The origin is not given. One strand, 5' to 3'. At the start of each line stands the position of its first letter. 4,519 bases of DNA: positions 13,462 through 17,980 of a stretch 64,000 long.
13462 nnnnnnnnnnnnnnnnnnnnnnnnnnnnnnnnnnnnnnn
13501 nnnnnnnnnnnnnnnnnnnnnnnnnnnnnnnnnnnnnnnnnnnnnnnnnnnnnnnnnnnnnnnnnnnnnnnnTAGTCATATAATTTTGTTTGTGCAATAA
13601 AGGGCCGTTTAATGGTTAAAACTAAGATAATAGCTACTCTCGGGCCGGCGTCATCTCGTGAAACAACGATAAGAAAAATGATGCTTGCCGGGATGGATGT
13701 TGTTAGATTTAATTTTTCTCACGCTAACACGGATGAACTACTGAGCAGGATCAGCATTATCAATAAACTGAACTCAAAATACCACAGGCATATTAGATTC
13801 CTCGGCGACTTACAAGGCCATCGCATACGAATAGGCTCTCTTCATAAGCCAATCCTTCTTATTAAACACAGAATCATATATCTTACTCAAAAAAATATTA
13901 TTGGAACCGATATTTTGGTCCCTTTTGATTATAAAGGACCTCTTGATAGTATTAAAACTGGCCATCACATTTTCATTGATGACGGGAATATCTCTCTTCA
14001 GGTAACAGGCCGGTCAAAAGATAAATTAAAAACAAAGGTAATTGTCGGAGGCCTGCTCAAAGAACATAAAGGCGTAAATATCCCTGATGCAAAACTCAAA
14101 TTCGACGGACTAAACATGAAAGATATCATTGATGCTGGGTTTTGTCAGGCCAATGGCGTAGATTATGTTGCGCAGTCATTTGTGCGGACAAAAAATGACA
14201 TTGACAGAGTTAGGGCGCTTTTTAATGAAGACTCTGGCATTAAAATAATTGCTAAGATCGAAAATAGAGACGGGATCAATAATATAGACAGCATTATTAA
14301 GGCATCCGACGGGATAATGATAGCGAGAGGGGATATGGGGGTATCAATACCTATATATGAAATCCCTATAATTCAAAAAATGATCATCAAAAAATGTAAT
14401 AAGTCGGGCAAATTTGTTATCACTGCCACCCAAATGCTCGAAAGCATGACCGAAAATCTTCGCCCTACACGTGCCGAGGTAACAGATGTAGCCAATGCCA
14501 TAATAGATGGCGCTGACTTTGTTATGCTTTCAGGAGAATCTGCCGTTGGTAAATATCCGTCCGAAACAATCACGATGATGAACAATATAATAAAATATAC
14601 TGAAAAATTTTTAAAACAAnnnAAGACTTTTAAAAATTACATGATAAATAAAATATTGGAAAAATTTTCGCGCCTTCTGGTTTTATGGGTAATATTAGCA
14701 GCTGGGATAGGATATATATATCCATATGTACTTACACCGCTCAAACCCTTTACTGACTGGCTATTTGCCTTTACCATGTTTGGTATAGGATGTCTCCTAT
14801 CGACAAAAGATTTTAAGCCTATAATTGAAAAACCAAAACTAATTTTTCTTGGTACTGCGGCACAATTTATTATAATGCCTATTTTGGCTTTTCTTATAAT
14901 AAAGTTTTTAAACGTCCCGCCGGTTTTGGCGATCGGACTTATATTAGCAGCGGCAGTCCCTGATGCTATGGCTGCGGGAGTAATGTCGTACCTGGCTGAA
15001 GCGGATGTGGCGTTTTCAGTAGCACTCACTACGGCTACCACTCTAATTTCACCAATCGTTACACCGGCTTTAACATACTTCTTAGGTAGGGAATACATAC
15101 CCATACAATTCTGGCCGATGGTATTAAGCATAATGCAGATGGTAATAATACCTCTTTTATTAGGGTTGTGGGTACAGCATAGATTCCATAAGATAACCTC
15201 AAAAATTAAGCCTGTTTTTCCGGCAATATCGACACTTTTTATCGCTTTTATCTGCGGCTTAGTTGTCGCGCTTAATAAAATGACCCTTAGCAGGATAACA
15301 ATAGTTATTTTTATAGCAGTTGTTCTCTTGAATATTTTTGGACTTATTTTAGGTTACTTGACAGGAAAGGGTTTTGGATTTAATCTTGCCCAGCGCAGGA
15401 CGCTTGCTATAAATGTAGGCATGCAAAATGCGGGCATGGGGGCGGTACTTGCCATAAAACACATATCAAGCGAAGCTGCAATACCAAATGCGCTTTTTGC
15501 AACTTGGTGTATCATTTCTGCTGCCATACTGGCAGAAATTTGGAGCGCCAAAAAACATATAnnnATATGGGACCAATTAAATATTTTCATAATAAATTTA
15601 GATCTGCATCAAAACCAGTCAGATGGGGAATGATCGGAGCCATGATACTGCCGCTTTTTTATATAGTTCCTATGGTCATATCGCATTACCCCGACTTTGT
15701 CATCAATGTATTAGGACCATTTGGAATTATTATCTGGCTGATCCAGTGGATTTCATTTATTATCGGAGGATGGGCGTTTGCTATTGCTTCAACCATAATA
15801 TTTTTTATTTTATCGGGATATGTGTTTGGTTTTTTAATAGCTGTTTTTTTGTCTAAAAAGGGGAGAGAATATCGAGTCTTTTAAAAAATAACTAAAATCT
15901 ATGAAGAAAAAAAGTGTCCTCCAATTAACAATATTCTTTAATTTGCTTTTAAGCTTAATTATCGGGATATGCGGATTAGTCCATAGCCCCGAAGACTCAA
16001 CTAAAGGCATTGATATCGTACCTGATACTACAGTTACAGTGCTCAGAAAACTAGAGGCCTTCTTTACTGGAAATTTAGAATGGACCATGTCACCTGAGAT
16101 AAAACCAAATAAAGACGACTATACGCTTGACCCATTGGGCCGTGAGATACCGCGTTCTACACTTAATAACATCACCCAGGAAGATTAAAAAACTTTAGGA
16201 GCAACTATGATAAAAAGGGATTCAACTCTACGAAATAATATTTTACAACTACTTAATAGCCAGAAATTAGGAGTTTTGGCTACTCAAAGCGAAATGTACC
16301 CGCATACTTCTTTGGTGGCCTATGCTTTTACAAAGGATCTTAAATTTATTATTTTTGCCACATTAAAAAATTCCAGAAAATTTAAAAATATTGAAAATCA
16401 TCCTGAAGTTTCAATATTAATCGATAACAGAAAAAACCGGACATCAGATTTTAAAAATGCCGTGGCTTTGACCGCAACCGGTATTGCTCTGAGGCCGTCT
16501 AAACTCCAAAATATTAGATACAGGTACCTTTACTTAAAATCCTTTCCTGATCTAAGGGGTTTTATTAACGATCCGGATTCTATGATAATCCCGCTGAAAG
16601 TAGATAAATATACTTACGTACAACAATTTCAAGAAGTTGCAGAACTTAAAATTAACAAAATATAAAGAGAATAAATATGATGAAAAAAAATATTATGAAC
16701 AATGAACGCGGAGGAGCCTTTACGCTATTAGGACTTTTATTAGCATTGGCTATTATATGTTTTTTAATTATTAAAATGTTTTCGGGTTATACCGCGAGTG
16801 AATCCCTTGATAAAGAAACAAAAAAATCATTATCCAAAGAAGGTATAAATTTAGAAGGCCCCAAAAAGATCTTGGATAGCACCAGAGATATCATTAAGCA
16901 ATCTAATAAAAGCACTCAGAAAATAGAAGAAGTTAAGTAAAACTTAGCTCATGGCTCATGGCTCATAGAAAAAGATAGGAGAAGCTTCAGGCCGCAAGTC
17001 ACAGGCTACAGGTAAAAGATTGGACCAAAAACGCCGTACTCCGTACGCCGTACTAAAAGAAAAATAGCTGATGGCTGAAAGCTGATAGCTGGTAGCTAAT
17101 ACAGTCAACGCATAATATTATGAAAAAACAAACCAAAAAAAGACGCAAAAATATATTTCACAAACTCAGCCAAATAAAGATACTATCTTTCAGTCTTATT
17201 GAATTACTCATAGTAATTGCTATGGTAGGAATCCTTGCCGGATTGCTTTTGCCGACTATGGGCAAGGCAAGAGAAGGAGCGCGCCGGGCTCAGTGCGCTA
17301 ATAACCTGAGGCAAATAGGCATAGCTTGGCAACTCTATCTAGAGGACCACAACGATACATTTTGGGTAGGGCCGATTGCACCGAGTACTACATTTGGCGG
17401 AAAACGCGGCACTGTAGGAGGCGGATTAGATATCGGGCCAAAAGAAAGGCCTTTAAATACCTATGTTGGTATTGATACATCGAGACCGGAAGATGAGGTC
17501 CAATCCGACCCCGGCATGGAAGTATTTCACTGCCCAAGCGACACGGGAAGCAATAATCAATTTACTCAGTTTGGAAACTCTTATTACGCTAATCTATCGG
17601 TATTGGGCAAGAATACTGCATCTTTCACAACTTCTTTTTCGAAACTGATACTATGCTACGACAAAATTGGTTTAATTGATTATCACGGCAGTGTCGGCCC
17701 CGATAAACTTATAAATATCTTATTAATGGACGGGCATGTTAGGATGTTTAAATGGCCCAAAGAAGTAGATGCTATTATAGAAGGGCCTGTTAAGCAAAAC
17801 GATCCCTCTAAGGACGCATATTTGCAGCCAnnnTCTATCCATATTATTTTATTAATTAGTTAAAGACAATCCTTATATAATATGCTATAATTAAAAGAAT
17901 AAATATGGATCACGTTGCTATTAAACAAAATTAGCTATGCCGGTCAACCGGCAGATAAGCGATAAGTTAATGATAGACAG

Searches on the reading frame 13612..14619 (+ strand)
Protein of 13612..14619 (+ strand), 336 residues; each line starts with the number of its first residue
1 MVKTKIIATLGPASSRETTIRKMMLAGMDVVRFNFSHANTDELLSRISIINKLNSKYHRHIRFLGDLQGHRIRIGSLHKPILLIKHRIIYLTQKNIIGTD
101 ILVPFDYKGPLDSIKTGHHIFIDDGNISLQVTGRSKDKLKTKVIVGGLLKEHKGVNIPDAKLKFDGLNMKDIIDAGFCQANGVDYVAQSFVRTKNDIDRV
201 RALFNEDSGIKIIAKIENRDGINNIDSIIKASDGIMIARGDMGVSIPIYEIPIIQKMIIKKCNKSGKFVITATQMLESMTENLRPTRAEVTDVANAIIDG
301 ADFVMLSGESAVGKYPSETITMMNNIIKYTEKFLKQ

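Call 3: search_protein_families(library=pfam, proteins=[window:13612-14619:+], max_evalue=10)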
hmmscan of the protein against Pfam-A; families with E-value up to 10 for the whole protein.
window:13612-14619:+ (336 aa): 2 families
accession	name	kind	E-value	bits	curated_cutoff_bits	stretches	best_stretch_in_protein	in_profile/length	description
PF00224.27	PK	-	3.6e-108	362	30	1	3-320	3-328/328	Pyruvate kinase, barrel domain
PF03328.21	HpcH_HpaI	-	1.4e-05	24.9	25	1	186-238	88-147/221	HpcH/HpaI aldolase/citrate lyase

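Call 5: search_protein_families(library=ncbifam, proteins=[window:13612-14619:+], max_evalue=10)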
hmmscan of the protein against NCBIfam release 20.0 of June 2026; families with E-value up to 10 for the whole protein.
window:13612-14619:+ (336 aa): 10 families
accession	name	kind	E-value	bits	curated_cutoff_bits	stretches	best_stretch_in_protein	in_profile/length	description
TIGR01064.1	pyruv_kin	equivalog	2.5e-129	431.9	306.4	1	3-335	2-339/476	pyruvate kinase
NF004491.0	PRK05826.1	subfamily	1.5e-128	429.3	432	1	3-334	6-341/477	pyruvate kinase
NF004978.0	PRK06354.1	subfamily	7.2e-115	384.7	462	1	2-334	8-345/590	pyruvate kinase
NF004886.0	PRK06247.1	subfamily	4.4e-110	368.6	623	1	3-332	6-334/476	pyruvate kinase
NF006664.0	PRK09206.1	equivalog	5.8e-102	341.6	686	1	1-335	1-340/470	pyruvate kinase PykF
NF005234.0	PRK06739.1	equivalog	1.2e-83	280.9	564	1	7-333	6-331/352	pyruvate kinase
NF011314.0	PRK14725.1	equivalog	1.1e-46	159.4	642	2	111-331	370-594/614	pyruvate kinase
TIGR03239.1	GarL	equivalog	0.019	14.5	406.75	1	202-246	130-177/249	2-dehydro-3-deoxyglucarate aldolase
NF007849.0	PRK10558.1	equivalog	0.043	13.2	393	1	207-245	143-183/256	2-dehydro-3-deoxyglucarate aldolase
TIGR02311.1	HpaI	equivalog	0.043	13.2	368.8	1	180-247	110-179/249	4-hydroxy-2-oxoheptanedioate aldolase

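Call 34: find_related_loci(query=window:13612-14619:+, collection=metagenome_contigs, flank=4000)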
Query window:13612-14619:+ (336 aa) in metagenome_contigs; peptide patterns used: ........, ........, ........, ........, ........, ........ (x = any residue, [..] = any of these).
600 stretches matched a pattern (row limit reached: there are more); 521 encode a relative of the query (tblastn E <= 1e-3); the best 80 are kept; 80 distinct loci.
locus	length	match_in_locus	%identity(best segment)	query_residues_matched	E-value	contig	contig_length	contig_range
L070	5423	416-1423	73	1-336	3e-166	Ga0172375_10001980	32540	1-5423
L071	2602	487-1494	73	1-336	2e-175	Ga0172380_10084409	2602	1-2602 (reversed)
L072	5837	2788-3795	72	1-336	1e-165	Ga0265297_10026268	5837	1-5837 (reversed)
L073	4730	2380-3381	71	1-334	3e-166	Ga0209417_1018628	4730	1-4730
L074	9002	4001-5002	71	1-334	2e-162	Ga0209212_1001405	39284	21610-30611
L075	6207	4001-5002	70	1-334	7e-162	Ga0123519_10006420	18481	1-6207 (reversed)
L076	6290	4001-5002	70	1-334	7e-162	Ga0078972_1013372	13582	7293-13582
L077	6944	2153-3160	71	1-336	6e-162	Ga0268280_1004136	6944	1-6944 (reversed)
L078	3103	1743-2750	71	1-336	5e-170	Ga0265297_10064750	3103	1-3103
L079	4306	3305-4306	70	1-334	1e-164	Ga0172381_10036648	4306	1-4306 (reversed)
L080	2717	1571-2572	71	1-334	2e-169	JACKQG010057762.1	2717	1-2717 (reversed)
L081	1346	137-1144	71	1-336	3e-175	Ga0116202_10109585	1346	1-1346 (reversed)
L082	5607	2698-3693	71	1-332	2e-160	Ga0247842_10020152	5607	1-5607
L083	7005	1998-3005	71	1-336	1e-158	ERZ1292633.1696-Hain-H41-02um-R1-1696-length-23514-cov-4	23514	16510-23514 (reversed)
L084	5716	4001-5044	68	1-334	2e-159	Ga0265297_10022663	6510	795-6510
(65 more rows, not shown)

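Call 55: find_homologous_proteins(query=window:13612-14619:+, max_evalue=1e-30)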
Query window:13612-14619:+ (336 aa): 7973 proteins with E <= 1e-30 among 8000 candidates; the best 120 are listed.
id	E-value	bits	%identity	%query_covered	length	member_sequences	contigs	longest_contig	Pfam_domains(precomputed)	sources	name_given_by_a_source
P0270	5.0e-215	731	100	100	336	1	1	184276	PF00224.28,PF03328.21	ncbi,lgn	-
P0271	3.2e-155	534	73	100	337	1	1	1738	PF00224.28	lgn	-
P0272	7.3e-155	533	73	99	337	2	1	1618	PF00224.28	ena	-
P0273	1.1e-154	533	73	100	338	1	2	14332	PF00224.28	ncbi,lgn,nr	ncbi:MAG: pyruvate kinase [Candidatus Omnitrophica bacterium]|nr:pyruvate kinase [Candidatus Omnitro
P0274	4.6e-154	530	73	100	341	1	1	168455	PF00224.28,PF03328.21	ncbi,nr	ncbi:MAG: pyruvate kinase [Candidatus Omnitrophica bacterium]|nr:pyruvate kinase [Candidatus Omnitro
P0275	1.1e-153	529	73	99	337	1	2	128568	PF00224.28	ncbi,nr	ncbi:MAG: pyruvate kinase [Candidatus Omnitrophica bacterium]|nr:pyruvate kinase [Candidatus Omnitro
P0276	1.1e-153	529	73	100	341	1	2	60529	PF00224.28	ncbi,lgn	-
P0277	2.4e-153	528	71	100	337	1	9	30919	PF00224.28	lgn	-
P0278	2.4e-153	528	72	99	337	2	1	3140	PF00224.28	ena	-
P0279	6.9e-153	527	71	100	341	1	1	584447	PF00224.28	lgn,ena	-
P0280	9.7e-153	526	70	99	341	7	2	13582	PF00224.28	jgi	-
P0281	1.0e-152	526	74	99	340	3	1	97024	PF00224.28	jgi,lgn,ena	-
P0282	1.6e-152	525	72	100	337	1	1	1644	PF00224.28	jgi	jgi:pyruvate kinase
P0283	1.6e-152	525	71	100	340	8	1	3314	PF00224.28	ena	-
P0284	1.8e-152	525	73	99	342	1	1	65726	PF00224.28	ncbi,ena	-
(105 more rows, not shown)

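Call 57: find_encoding_contigs(protein=P0270, flank=1000, max_places=3)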
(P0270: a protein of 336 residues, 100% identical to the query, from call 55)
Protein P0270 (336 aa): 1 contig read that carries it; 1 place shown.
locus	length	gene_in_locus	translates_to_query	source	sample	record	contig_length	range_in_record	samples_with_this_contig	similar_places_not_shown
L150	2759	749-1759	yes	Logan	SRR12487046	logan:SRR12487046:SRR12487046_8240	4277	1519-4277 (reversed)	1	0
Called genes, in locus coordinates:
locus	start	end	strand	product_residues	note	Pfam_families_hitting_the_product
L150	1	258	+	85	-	?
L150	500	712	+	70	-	-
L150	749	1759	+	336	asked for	PF00224:PK, PF03328:HpcH_HpaI (faint)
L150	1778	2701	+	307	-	PF13593:SBF_like, PF01758:SBF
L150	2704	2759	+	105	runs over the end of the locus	-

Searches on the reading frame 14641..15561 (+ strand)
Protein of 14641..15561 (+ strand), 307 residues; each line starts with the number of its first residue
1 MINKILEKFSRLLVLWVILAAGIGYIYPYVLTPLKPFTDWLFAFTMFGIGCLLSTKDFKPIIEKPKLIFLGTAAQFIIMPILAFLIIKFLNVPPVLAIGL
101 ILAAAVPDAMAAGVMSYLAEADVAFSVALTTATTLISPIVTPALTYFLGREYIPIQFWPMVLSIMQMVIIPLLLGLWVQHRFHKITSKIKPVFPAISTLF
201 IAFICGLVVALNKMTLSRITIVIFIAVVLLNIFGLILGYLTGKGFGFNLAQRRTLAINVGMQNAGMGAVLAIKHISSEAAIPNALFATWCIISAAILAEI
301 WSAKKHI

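Call 83: search_protein_families(library=pfam, proteins=[window:14641-15561:+], max_evalue=0.001)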
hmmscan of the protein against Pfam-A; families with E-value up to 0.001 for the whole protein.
window:14641-15561:+ (307 aa): 3 families
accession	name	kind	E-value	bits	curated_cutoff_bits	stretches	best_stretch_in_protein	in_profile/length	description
PF01758.21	SBF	-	2.5e-36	125.6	24.3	1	42-215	4-187/191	Sodium Bile acid symporter family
PF13593.11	SBF_like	-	2.4e-15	57.1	25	1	16-301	6-311/313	SBF-like CPA transporter family (DUF4137)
PF03547.23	Mem_trans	-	0.00041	19.5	25.7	1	42-142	241-340/343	Membrane transport protein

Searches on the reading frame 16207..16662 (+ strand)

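Call 83: search_protein_families(library=pfam, proteins=[window:16207-16662:+], max_evalue=0.001)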
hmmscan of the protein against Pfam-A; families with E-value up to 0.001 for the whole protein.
window:16207-16662:+ (152 aa): 2 families
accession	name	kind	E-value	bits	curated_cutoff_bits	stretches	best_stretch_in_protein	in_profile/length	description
PF01243.27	PNPOx_N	-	8e-11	42.8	28.1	1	11-85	4-66/120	Pyridoxamine 5'-phosphate oxidase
PF12900.13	Pyridox_ox_2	-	0.00066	20.1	27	0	10-73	3-63/140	Pyridoxamine 5'-phosphate oxidase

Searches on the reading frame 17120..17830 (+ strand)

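Call 83: search_protein_families(library=pfam, proteins=[window:17120-17830:+], max_evalue=0.001)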
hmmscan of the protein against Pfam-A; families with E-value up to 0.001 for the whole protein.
window:17120-17830:+ (237 aa): 1 family
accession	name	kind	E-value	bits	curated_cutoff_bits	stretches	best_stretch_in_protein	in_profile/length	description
PF07596.16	SBP_bac_10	-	7.2e-13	49.6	23.3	1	49-79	2-32/268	Protein of unknown function (DUF1559)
